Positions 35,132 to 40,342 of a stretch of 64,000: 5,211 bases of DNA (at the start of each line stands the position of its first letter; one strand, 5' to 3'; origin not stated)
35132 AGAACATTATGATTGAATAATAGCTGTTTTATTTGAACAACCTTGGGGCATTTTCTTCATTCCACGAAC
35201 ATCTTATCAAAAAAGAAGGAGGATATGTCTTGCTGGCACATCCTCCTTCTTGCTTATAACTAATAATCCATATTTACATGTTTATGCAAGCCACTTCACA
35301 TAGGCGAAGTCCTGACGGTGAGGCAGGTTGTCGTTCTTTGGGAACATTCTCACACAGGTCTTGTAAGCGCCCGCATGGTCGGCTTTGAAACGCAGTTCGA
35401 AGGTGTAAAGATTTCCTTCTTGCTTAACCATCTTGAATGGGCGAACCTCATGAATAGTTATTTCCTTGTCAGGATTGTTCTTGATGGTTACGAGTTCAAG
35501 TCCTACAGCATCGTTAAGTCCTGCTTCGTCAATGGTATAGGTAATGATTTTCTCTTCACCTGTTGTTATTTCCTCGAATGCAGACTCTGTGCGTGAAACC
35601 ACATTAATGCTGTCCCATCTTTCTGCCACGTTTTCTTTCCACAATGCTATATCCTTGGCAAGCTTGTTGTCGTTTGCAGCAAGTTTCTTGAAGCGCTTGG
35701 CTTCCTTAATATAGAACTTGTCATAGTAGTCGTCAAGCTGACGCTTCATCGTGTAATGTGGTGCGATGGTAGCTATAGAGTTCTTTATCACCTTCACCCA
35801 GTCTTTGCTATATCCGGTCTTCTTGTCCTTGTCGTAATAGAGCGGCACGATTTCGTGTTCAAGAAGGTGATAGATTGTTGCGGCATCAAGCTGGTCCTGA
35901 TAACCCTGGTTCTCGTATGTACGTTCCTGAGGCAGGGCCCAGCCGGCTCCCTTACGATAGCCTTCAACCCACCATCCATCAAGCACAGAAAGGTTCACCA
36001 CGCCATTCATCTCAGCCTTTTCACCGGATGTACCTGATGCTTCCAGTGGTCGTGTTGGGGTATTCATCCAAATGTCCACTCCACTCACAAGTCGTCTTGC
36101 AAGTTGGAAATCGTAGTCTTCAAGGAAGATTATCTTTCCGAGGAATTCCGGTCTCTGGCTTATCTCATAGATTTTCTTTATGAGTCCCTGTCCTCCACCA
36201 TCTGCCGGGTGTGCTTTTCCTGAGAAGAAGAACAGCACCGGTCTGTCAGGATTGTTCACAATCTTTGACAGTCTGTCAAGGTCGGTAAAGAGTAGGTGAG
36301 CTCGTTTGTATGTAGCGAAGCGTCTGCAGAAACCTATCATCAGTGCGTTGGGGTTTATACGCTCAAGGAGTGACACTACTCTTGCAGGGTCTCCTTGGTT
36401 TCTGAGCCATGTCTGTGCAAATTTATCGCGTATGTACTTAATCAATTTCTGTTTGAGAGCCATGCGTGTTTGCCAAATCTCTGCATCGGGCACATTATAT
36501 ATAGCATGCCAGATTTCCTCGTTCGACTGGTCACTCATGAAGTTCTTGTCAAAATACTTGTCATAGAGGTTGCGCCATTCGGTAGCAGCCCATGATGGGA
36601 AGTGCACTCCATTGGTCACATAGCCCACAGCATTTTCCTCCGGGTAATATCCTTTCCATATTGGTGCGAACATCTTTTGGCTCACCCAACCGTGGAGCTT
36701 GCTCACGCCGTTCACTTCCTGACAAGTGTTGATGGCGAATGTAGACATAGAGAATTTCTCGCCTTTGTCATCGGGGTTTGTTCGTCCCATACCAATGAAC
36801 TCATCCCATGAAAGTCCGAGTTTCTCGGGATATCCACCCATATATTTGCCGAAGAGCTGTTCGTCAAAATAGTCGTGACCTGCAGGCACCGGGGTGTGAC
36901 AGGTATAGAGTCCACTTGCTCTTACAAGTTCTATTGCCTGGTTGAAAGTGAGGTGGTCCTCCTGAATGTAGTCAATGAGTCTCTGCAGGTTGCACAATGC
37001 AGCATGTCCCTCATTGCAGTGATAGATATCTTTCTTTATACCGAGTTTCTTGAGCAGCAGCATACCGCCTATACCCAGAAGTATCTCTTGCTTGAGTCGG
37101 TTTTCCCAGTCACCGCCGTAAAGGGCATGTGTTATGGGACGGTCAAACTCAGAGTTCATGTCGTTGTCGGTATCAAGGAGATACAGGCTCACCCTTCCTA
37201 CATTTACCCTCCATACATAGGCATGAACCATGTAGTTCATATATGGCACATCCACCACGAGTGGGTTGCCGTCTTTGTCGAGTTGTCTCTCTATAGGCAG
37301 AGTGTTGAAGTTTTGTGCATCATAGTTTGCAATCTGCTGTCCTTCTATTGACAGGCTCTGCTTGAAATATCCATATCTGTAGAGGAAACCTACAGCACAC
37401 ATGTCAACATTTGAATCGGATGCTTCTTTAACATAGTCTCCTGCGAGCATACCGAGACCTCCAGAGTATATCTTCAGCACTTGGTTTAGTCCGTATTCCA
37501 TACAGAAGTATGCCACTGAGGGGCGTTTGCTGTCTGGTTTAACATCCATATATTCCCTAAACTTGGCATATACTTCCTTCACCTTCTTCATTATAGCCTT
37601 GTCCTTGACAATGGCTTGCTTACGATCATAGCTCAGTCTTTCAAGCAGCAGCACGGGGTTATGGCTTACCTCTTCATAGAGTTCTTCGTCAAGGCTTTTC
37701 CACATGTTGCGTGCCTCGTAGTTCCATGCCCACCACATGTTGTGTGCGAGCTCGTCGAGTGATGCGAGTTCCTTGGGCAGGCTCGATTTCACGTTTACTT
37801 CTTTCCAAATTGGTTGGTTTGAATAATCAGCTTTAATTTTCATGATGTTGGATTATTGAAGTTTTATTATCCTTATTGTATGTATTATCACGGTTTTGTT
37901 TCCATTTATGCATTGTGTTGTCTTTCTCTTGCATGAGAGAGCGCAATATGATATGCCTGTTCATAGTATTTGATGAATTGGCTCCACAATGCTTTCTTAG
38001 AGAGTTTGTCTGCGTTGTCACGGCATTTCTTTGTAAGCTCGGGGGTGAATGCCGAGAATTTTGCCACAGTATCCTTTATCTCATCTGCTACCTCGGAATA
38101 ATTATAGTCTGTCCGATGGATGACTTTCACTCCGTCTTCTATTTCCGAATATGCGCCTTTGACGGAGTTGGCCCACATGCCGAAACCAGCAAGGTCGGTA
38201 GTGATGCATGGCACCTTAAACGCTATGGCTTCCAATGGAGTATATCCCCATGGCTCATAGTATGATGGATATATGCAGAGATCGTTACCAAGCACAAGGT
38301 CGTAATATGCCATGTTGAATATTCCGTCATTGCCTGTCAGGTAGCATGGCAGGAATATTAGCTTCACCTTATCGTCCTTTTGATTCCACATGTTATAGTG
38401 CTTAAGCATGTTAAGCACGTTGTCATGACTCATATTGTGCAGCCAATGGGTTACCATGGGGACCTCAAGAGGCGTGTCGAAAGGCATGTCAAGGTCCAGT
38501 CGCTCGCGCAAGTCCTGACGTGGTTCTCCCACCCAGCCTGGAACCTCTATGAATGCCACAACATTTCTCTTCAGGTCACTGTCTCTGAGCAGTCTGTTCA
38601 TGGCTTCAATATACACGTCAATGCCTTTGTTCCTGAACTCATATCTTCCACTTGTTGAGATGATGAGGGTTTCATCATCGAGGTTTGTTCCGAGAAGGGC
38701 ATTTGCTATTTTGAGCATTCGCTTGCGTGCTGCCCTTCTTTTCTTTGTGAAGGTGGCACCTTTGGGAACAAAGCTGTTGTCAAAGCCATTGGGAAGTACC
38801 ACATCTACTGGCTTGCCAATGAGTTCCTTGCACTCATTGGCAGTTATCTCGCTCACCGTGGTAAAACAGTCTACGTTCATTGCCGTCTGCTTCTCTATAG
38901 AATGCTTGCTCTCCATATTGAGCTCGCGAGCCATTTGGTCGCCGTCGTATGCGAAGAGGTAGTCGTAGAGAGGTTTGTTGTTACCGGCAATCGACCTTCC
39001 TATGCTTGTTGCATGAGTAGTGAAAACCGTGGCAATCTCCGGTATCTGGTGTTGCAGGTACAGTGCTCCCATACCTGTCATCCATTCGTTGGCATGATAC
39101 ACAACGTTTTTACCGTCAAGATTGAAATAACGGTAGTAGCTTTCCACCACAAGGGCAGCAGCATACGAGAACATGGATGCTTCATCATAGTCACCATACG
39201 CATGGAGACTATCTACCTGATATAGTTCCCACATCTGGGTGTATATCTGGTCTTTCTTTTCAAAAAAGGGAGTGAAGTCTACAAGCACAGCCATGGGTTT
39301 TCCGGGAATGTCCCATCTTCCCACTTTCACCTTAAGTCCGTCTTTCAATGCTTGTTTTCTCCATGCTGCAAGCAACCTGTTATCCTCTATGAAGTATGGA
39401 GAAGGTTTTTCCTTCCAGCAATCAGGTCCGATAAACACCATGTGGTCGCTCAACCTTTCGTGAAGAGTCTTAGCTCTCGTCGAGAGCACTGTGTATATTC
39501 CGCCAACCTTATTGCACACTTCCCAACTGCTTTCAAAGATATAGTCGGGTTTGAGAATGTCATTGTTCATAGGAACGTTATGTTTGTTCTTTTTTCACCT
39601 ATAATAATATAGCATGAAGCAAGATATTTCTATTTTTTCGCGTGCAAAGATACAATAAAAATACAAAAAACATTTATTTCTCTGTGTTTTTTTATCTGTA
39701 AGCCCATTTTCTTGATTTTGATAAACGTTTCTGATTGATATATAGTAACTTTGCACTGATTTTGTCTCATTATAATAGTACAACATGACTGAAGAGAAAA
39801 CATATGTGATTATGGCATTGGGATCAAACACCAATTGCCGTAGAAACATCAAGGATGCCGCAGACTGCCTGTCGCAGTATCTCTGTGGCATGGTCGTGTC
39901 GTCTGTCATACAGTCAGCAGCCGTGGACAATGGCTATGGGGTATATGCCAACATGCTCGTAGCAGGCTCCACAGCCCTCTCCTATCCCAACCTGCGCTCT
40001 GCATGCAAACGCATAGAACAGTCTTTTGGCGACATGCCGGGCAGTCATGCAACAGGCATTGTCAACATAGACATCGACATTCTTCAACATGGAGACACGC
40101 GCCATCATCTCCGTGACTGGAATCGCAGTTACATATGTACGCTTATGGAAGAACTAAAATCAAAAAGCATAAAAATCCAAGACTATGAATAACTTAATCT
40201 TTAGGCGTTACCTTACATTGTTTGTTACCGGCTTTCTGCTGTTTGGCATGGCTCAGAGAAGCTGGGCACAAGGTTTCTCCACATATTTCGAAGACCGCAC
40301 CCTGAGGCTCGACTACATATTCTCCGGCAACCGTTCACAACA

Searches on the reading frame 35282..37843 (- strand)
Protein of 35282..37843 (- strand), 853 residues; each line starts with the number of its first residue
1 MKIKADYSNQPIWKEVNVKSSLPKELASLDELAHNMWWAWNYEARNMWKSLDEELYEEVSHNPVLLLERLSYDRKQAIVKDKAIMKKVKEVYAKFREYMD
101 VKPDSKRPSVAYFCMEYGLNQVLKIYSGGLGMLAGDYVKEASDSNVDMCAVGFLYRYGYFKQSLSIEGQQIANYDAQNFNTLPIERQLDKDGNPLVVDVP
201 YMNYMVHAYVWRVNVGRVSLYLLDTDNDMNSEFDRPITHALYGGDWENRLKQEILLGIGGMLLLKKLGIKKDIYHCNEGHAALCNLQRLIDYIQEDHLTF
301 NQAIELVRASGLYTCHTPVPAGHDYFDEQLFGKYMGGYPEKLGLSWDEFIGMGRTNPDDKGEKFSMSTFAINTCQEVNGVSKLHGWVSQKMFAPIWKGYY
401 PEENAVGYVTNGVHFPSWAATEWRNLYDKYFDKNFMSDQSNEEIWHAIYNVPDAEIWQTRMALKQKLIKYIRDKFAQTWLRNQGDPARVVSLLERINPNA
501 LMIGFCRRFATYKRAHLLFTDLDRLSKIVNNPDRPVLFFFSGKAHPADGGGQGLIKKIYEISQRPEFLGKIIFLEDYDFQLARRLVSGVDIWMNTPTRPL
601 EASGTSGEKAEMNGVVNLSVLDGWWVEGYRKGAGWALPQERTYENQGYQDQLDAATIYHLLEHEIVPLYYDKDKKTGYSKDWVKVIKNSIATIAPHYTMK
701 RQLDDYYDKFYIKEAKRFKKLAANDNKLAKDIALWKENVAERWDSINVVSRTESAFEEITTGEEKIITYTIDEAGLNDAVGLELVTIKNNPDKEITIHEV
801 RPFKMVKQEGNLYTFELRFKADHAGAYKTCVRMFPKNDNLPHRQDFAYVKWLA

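Call 65: search_protein_families(library=pfam, proteins=[window:35282-37843:-], max_evalue=0.00001)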
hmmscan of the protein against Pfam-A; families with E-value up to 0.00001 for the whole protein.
window:35282-37843:- (853 aa): 2 families
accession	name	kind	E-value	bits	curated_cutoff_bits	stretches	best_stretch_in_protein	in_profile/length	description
PF11897.13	DUF3417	-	4.8e-34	117.5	25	1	22-123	1-109/109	Protein of unknown function (DUF3417)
PF00343.26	Phosphorylase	-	1e-27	97.2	27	1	361-627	321-583/713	Carbohydrate phosphorylase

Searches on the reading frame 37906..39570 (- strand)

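Call 65: search_protein_families(library=pfam, proteins=[window:37906-39570:-], max_evalue=0.00001)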
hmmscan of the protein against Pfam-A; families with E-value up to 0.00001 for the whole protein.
window:37906-39570:- (554 aa): 5 families
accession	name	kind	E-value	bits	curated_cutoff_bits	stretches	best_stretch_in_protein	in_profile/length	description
PF05693.19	Glycogen_syn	-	5.7e-91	306.5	27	2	13-344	1-339/639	Glycogen synthase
PF08323.17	Glyco_transf_5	-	5.1e-13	49.7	22.7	1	15-249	6-226/239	Starch synthase catalytic domain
PF00534.26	Glycos_transf_1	-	1.6e-10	41.3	26.4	1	425-462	89-126/172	Glycosyl transferases group 1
PF13692.12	Glyco_trans_1_4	-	3.2e-08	34.4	27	0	429-464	77-112/142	Glycosyl transferases group 1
PF20706.3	GT4-conflict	-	2e-06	27.5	26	0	429-529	282-378/385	Family 4 Glycosyltransferase in conflict systems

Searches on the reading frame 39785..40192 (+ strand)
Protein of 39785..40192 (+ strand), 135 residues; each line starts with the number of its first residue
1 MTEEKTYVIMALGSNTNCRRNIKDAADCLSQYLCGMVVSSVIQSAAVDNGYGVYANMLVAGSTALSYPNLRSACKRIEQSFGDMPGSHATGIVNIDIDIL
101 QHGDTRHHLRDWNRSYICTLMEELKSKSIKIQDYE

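Call 42: search_protein_families(library=pfam, proteins=[window:39785-40192:+], max_evalue=0.001)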
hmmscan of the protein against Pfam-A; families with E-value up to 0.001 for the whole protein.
window:39785-40192:+ (135 aa): 1 family
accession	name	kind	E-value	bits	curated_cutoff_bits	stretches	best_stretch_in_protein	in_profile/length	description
PF01288.25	HPPK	-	4.4e-12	46.9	25.7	1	10-124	2-114/116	7,8-dihydro-6-hydroxymethylpterin-pyrophosphokinase (HPPK)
